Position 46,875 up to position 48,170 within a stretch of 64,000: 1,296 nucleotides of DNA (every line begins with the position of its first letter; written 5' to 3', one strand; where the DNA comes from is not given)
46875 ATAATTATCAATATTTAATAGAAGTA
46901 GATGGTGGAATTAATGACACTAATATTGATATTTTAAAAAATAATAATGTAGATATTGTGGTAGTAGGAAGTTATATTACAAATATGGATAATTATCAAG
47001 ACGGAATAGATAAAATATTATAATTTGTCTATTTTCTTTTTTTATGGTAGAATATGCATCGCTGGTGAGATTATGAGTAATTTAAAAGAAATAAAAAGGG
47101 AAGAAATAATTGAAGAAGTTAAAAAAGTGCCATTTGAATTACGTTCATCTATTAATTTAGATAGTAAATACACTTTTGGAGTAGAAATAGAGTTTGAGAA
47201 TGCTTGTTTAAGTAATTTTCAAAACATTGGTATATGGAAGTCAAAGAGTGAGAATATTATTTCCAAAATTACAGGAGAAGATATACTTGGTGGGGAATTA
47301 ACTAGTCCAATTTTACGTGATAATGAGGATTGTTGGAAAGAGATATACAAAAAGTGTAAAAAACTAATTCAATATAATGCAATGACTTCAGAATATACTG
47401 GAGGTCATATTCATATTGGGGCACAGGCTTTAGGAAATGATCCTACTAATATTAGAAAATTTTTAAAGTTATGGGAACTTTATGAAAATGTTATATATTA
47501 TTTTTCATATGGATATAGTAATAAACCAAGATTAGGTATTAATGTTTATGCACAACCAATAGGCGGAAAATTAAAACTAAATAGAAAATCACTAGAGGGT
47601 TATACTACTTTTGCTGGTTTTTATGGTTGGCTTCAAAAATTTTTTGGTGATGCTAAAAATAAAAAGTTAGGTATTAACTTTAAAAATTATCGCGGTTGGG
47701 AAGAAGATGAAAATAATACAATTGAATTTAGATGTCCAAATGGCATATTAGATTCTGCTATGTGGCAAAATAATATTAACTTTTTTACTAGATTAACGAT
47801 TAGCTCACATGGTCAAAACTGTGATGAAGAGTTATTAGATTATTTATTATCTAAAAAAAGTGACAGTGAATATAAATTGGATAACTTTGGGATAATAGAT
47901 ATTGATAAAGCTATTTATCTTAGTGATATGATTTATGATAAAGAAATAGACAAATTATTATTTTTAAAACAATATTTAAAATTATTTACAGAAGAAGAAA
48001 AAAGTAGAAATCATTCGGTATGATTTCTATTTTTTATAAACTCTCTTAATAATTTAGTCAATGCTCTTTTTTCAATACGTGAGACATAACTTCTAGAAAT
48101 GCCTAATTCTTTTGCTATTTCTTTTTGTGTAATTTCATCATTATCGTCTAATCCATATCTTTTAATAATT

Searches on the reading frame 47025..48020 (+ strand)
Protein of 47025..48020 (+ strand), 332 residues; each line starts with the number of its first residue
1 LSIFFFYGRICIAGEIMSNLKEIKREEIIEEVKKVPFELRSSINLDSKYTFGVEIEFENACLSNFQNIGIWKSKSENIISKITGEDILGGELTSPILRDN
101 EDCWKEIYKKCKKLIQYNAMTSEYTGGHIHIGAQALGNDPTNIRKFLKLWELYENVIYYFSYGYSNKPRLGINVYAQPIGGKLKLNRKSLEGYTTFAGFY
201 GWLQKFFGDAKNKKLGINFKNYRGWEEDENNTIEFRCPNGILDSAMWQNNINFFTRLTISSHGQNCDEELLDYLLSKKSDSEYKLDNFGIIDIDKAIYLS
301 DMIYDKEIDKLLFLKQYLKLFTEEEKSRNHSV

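Call 76: search_protein_families(library=pfam, proteins=[window:47025-48020:+], max_evalue=0.01)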
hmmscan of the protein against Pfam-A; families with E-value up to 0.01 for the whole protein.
window:47025-48020:+ (332 aa): 1 family
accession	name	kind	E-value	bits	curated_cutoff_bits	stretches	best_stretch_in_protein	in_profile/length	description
PF12224.13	Amidoligase_2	-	2.1e-11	44.6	22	1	87-257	73-244/245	Putative amidoligase enzyme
